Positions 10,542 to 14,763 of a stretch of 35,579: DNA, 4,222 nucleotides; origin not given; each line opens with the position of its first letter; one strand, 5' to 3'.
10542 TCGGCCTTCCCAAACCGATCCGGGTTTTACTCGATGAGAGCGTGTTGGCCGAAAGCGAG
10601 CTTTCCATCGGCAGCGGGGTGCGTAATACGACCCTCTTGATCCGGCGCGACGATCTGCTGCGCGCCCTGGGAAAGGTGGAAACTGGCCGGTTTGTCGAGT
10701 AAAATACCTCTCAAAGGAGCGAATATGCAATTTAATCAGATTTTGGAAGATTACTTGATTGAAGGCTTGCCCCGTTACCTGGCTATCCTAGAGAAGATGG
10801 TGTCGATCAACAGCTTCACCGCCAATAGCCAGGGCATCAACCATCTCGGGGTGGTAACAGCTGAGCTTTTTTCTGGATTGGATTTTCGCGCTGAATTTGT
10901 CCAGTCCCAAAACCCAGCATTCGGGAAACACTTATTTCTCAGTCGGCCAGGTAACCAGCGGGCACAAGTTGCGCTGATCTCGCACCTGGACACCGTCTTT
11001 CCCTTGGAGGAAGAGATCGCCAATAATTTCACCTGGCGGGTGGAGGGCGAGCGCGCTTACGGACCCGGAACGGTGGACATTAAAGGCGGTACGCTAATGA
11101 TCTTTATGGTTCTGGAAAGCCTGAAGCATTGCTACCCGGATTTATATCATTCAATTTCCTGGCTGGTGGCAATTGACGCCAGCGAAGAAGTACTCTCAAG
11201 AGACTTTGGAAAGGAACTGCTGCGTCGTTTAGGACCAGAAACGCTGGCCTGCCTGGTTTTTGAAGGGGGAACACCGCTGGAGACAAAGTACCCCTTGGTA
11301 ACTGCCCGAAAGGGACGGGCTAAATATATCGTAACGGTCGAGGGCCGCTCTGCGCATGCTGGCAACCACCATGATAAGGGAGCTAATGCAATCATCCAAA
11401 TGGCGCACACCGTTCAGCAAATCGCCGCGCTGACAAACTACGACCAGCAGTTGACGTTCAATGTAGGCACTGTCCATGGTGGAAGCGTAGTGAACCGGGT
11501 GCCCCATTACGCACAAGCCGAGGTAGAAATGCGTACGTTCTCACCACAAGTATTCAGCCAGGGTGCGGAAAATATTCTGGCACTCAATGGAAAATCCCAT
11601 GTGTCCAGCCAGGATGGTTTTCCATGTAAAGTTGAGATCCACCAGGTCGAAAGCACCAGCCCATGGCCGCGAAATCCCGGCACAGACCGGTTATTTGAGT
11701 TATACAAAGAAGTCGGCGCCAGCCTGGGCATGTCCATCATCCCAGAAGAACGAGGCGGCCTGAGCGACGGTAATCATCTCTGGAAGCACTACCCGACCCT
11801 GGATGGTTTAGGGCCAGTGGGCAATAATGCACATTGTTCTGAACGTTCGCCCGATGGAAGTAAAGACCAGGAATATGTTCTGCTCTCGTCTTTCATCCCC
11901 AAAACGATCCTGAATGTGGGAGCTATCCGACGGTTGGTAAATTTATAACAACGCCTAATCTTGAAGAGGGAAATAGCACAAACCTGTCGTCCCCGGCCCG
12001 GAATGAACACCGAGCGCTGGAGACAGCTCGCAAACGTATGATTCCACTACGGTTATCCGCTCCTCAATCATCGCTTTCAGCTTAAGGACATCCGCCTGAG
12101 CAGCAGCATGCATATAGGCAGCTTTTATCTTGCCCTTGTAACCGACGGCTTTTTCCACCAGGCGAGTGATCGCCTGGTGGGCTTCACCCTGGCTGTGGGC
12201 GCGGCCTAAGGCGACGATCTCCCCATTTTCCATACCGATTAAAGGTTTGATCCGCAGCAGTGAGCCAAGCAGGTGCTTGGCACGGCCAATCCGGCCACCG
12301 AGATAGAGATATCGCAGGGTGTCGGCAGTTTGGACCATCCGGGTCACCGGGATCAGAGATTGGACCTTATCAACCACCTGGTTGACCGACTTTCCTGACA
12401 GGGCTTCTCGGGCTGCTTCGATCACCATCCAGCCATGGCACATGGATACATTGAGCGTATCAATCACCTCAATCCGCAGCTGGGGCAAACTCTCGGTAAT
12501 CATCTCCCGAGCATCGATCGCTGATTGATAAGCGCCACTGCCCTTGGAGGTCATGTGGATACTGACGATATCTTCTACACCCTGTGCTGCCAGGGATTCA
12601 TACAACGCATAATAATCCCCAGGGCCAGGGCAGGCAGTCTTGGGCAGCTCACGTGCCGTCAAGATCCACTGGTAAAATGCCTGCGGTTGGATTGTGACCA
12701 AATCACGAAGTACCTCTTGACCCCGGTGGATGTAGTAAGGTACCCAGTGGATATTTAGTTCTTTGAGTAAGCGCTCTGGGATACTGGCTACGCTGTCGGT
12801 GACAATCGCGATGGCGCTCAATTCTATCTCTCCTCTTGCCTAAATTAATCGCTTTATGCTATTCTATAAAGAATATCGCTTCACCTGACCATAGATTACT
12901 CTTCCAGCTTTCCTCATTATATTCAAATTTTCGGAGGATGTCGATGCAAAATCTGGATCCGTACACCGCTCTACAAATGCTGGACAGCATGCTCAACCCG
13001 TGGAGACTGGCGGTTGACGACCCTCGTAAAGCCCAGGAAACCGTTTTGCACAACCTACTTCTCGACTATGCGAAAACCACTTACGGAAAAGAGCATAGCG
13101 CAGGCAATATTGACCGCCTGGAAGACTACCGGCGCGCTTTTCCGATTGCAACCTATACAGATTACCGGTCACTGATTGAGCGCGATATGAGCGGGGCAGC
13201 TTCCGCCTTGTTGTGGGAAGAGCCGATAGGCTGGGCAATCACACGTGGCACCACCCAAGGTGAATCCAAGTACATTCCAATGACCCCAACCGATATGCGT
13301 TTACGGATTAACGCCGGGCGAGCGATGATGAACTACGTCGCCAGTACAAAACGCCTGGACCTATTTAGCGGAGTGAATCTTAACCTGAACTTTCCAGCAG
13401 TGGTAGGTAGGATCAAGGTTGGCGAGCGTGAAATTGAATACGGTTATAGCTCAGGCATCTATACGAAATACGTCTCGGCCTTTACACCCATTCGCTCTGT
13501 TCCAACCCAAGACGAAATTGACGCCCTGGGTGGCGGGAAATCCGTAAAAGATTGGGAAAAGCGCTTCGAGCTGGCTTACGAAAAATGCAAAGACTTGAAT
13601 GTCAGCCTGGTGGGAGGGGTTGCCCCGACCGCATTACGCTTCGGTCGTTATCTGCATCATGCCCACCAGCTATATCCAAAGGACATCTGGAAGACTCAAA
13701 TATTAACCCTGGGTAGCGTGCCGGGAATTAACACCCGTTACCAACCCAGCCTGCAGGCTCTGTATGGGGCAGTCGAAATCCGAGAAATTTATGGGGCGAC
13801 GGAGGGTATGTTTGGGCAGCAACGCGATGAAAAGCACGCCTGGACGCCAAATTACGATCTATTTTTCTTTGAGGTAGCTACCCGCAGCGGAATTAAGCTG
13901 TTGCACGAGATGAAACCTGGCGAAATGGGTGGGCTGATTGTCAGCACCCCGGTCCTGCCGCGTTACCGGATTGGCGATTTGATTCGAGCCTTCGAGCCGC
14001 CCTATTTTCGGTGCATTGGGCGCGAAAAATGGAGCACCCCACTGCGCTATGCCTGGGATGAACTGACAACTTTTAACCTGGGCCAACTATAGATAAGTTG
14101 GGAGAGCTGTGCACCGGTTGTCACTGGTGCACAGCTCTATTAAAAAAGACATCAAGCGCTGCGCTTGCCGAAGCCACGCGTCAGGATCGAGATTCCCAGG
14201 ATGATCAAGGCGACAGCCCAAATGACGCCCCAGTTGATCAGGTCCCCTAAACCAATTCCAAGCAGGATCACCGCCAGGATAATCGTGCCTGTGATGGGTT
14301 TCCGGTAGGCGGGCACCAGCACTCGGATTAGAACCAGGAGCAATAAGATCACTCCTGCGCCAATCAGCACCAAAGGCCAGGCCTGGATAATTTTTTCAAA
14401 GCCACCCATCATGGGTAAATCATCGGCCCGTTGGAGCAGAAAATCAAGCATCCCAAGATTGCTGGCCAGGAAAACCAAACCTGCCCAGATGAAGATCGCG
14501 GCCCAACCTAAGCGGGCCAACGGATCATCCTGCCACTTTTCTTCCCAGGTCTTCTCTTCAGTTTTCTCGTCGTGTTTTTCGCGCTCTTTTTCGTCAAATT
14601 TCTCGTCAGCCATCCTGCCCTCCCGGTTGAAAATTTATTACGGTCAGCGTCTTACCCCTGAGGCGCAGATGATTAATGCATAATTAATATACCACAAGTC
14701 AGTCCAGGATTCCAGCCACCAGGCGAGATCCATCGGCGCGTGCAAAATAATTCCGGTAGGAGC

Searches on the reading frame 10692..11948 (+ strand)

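Call 30: search_protein_families(library=pfam, proteins=[window:10692-11948:+], max_evalue=0.001)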
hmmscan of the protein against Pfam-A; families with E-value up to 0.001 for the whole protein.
window:10692-11948:+ (418 aa): 2 families
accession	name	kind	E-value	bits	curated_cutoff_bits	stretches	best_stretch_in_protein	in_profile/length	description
PF07687.19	M20_dimer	-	3.9e-18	65.8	21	1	204-286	1-85/107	Peptidase dimerisation domain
PF01546.33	Peptidase_M20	-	9.3e-16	58.8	24.6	1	94-382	1-183/206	Peptidase family M20/M25/M40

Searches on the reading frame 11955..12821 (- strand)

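Call 30: search_protein_families(library=pfam, proteins=[window:11955-12821:-], max_evalue=0.001)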
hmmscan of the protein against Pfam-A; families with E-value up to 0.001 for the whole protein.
window:11955-12821:- (288 aa): 1 family
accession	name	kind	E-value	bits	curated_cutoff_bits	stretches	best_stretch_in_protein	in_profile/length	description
PF02645.21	DegV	-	7.4e-71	239.2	27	1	4-285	2-279/280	Uncharacterised protein, DegV family COG1307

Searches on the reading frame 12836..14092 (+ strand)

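Call 30: search_protein_families(library=pfam, proteins=[window:12836-14092:+], max_evalue=0.001)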
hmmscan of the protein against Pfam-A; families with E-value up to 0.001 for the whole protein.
window:12836-14092:+ (418 aa): 1 family
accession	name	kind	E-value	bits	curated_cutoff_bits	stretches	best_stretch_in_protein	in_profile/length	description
PF03321.19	GH3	-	7.7e-24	84.9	23.6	1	61-169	10-118/304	GH3 family N-terminal domain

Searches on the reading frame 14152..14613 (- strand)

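Call 30: search_protein_families(library=pfam, proteins=[window:14152-14613:-], max_evalue=0.001)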
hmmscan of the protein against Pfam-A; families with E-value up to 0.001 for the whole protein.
window:14152-14613:- (153 aa): 1 family
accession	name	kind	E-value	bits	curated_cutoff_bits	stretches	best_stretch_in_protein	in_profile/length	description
PF22570.1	LiaF-TM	-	4e-05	24.8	27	1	37-147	2-94/98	LiaF transmembrane domain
